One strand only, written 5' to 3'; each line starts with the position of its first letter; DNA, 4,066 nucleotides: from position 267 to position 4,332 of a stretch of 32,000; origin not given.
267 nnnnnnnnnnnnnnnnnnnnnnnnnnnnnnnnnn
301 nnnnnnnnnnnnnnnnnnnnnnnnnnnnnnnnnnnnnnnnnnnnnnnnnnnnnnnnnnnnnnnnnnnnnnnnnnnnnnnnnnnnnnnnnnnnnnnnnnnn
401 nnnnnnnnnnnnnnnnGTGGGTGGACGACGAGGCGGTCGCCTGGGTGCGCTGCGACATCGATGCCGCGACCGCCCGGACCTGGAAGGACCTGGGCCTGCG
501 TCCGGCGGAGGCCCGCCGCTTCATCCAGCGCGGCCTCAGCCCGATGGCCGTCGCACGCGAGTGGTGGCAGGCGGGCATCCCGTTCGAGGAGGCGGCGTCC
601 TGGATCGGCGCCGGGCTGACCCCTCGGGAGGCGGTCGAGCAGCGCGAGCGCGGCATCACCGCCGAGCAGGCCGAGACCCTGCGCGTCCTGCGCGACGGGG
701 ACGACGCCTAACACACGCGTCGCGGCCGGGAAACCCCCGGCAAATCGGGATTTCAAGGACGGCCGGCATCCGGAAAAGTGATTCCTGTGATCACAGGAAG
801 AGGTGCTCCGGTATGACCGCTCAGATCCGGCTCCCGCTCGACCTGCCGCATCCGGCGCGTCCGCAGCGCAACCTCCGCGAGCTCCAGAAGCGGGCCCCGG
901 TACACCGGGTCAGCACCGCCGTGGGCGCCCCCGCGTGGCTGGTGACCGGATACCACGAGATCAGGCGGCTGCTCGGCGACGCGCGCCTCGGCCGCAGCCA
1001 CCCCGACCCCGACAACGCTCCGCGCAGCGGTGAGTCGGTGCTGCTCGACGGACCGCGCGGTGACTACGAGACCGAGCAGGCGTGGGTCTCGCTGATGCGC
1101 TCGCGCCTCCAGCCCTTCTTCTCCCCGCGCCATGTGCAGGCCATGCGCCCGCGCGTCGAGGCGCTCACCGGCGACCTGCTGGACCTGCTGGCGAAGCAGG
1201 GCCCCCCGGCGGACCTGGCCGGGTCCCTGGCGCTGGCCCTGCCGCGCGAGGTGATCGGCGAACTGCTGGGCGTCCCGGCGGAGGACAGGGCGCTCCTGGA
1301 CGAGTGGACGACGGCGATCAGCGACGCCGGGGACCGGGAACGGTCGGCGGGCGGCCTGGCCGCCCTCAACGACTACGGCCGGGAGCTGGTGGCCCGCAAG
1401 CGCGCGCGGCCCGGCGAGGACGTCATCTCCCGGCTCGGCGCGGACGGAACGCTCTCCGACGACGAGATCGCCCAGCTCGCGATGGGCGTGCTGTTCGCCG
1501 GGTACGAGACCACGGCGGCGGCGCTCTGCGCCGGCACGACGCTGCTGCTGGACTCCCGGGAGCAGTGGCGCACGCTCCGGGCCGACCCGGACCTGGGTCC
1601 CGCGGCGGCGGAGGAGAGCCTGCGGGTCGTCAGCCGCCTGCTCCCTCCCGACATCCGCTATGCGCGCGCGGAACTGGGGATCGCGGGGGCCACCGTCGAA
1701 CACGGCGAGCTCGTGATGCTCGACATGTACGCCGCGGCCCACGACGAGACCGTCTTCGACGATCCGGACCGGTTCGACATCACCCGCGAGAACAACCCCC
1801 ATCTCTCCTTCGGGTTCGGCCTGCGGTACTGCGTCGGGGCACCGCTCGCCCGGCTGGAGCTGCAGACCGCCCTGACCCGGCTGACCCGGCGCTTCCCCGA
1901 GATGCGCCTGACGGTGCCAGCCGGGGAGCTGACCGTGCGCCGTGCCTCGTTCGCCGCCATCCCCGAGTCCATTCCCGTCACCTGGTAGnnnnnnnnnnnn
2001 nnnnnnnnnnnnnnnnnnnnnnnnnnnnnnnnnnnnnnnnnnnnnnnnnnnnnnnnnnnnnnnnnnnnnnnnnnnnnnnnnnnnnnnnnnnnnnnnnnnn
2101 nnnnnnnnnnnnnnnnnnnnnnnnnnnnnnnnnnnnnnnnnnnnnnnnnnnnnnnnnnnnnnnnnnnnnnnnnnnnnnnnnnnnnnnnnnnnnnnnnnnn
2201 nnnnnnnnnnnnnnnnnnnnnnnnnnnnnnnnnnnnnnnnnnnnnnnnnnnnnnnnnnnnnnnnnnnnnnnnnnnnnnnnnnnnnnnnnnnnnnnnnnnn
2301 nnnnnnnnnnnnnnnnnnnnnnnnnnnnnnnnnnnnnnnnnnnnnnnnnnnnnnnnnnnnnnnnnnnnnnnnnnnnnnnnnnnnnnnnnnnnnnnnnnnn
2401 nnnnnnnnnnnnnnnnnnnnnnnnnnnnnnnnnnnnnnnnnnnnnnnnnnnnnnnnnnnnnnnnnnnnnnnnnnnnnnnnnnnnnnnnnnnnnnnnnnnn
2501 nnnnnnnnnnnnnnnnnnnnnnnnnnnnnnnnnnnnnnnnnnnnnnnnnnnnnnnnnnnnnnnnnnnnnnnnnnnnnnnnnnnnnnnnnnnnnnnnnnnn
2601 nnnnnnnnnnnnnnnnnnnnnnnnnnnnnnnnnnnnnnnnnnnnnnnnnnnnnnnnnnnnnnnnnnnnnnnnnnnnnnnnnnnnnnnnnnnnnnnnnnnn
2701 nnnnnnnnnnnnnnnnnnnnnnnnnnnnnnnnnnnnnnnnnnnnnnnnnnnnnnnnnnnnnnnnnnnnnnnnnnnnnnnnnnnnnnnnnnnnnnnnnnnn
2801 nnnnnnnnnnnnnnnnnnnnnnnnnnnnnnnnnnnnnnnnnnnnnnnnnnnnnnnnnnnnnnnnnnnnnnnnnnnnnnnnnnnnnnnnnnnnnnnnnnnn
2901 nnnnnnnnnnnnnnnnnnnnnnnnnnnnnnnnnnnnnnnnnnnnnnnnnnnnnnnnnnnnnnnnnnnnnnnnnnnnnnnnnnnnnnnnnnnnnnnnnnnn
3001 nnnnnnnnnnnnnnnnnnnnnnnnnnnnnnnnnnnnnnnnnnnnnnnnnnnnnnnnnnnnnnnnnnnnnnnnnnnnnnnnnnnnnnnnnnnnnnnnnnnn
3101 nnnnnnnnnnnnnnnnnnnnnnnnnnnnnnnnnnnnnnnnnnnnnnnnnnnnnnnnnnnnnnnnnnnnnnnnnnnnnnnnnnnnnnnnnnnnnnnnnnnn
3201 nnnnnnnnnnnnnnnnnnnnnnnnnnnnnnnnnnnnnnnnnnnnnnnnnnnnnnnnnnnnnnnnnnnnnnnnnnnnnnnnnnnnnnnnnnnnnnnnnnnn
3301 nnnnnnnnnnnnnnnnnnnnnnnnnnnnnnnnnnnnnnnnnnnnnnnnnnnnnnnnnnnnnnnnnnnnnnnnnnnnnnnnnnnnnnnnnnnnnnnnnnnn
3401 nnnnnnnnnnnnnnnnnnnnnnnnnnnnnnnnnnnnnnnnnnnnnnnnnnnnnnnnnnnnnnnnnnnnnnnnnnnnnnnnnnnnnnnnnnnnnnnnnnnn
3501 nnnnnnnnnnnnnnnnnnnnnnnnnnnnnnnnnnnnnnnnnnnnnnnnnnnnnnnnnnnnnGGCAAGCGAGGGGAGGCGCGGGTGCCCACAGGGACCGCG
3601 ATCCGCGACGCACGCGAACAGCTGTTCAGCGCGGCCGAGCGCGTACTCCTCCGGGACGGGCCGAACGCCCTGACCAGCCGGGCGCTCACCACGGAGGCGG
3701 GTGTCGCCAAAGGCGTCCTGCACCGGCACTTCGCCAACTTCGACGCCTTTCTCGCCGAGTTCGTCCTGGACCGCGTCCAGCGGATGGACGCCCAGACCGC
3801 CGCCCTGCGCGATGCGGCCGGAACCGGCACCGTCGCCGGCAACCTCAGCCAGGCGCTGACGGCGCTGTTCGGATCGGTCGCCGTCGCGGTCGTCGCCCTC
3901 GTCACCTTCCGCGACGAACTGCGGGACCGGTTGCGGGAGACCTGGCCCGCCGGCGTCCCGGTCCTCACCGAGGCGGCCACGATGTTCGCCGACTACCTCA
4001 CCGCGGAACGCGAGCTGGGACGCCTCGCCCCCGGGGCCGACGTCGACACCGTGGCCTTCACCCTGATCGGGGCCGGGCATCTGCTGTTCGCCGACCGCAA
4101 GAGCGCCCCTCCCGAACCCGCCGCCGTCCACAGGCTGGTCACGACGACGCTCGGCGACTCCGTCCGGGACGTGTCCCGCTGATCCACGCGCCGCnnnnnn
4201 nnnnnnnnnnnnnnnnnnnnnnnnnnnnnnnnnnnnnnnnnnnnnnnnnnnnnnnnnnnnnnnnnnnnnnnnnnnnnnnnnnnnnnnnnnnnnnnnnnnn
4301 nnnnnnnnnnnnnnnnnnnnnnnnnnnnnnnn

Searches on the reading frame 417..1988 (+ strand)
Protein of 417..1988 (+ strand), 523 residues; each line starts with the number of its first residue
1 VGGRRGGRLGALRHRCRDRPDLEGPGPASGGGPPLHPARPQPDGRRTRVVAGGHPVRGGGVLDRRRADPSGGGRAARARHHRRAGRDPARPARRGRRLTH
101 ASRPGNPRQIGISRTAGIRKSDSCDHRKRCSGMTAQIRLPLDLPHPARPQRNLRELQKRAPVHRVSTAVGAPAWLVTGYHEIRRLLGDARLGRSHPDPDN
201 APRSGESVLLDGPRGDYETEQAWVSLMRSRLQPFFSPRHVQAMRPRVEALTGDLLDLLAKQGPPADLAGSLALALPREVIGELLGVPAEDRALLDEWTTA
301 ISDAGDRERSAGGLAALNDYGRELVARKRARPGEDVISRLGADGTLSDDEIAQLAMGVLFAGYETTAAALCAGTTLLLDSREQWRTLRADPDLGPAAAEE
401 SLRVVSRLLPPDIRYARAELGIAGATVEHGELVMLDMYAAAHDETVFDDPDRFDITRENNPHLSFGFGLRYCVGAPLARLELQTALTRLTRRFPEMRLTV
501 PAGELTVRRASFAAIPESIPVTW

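Call 27: search_protein_families(library=pfam, proteins=[window:417-1988:+], max_evalue=0.001)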
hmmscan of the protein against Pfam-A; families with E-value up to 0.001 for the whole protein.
window:417-1988:+ (523 aa): 1 family
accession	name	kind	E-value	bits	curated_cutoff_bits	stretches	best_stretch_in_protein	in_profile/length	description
PF00067.27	p450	-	3.9e-22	79.1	22.8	2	398-493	328-432/462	Cytochrome P450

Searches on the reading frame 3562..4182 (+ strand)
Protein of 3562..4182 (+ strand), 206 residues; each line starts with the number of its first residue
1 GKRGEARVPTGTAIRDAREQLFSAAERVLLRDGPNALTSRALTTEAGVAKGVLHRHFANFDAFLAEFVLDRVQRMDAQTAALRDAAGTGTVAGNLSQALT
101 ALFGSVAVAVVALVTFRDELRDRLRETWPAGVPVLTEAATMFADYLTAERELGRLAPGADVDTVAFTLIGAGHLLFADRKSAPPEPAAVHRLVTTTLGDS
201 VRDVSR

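Call 26: search_protein_families(library=pfam, proteins=[window:3562-4182:+], max_evalue=0.001)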
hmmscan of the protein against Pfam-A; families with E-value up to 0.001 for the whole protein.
window:3562-4182:+ (206 aa): 1 family
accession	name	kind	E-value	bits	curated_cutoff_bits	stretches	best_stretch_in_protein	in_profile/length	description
PF00440.29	TetR_N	-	6e-08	32.8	24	1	22-66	2-46/47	Bacterial regulatory proteins, tetR family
